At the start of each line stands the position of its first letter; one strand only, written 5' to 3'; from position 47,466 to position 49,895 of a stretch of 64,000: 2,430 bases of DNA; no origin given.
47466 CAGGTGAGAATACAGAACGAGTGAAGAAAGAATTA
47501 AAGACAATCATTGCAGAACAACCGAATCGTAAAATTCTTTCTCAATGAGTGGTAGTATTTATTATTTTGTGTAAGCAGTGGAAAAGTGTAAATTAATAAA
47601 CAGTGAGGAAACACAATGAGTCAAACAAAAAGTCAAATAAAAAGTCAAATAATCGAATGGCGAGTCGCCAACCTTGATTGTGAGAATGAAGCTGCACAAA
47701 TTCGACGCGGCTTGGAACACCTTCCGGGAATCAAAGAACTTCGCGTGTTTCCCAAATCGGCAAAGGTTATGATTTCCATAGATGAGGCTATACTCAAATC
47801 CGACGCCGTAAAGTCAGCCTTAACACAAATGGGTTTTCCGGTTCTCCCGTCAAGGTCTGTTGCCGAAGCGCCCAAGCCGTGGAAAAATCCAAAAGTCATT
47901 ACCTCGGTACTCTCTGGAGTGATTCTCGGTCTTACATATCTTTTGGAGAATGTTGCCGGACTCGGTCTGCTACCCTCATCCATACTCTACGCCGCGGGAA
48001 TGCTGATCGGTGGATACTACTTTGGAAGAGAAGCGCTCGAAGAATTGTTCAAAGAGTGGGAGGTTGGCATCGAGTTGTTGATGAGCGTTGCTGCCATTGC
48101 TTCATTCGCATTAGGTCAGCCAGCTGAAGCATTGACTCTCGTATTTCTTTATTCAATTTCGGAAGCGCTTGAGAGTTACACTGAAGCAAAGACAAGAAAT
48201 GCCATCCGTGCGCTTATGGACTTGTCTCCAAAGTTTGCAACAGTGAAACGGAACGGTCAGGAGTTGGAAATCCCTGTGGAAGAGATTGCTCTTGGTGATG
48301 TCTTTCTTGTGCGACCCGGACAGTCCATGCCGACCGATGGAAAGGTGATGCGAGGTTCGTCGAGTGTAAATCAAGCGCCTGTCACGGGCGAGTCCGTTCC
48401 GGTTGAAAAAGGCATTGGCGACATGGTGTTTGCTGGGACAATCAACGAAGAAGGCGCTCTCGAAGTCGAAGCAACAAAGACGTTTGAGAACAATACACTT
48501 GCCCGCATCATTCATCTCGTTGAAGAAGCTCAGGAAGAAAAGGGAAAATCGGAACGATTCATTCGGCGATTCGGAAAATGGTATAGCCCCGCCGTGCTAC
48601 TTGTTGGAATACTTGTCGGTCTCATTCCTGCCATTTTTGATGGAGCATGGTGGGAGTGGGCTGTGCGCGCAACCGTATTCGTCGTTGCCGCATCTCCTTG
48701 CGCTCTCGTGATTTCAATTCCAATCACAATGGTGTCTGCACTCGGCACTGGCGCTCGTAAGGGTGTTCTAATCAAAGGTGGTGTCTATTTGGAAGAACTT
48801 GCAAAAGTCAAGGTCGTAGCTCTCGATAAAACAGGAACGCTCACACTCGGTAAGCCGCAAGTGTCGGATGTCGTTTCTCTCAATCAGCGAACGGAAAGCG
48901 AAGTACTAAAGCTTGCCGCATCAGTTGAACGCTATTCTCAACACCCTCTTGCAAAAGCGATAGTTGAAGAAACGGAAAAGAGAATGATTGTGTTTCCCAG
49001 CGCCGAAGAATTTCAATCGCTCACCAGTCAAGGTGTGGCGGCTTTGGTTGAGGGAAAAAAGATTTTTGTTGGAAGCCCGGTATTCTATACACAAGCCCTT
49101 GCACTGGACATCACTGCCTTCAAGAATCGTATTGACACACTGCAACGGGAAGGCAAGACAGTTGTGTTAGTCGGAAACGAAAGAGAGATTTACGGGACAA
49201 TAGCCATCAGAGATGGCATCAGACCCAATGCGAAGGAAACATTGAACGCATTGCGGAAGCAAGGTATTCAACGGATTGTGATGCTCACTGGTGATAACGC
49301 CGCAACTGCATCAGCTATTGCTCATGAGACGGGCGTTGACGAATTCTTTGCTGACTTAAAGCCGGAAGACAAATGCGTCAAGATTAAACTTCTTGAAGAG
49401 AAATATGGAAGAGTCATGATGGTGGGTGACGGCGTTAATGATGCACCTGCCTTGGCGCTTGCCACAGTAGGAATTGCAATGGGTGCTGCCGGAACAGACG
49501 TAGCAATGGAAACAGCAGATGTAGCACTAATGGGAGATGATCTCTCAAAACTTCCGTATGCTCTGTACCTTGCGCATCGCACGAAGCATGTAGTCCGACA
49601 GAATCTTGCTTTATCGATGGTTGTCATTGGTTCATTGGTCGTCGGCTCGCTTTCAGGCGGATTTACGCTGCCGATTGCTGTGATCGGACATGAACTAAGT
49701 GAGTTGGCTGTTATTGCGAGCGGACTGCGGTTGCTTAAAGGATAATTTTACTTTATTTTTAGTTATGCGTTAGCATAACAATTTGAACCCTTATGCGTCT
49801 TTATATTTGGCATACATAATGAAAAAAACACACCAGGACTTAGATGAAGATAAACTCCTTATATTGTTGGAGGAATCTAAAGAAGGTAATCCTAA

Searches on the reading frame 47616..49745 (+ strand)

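Call 63: search_protein_families(library=phrogs, proteins=[window:47616-49745:+], max_evalue=0.00001)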
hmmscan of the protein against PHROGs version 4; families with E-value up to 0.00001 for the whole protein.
window:47616-49745:+ (709 aa): 1 family
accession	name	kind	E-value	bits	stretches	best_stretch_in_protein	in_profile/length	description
phrog_12316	-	other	1.8e-129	434.4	1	171-704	108-724/850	ATPase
